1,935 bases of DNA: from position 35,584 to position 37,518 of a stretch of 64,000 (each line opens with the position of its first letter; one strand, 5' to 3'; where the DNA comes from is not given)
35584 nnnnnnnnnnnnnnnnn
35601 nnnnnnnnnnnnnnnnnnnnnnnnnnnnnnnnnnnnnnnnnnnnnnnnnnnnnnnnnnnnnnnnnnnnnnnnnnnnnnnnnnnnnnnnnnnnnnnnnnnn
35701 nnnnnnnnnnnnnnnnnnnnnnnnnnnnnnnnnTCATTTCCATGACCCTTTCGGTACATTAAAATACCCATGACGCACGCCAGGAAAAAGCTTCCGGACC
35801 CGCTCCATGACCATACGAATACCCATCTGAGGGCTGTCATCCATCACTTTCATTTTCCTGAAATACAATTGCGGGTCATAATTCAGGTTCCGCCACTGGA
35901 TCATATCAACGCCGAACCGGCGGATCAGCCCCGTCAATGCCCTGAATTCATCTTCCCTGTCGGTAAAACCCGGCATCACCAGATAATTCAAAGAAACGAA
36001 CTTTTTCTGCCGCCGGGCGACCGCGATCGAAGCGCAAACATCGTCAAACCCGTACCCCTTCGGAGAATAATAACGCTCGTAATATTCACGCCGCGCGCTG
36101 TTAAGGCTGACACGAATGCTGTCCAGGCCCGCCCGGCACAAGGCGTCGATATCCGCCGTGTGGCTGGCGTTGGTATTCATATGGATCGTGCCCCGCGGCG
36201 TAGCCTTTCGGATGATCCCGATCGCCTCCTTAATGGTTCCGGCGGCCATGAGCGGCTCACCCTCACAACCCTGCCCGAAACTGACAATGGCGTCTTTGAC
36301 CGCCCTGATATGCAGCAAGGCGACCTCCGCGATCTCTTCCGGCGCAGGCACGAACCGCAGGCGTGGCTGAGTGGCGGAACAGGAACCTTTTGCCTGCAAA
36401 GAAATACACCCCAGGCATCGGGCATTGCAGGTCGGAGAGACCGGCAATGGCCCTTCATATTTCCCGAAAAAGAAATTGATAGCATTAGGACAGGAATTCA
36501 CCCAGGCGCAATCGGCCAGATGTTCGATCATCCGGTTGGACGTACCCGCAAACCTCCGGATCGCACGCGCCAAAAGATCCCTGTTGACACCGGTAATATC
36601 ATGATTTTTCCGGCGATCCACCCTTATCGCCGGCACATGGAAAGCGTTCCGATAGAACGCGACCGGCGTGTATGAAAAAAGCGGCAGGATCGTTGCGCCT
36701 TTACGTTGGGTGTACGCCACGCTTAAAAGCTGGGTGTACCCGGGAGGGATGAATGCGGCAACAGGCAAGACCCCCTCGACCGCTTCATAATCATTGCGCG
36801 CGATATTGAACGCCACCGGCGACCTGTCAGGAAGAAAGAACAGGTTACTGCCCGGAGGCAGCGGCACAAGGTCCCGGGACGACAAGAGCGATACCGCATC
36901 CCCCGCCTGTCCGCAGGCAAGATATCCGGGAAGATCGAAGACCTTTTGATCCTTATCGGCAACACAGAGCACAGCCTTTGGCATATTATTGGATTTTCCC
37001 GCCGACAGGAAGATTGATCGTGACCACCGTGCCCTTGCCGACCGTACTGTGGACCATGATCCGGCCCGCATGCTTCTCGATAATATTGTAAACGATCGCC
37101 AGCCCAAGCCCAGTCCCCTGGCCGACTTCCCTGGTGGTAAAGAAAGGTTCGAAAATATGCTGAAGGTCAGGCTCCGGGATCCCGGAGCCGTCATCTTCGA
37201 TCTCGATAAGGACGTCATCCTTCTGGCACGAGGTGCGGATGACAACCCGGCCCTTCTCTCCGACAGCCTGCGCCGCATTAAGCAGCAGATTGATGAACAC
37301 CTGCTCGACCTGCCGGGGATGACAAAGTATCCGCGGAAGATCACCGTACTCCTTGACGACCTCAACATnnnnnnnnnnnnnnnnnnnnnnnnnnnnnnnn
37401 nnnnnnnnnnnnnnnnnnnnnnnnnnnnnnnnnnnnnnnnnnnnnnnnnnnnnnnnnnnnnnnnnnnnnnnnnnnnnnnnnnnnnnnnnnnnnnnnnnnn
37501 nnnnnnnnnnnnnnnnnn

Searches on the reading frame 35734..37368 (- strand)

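Call 39: search_protein_families(library=pfam, proteins=[window:35734-37368:-], max_evalue=0.00001)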
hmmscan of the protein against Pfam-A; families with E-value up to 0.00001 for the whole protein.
window:35734-37368:- (544 aa): 1 family
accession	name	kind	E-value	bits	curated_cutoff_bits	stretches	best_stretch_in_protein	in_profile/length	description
PF04055.27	Radical_SAM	-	4.6e-16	59.9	29.5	1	309-474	2-161/166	Radical SAM superfamily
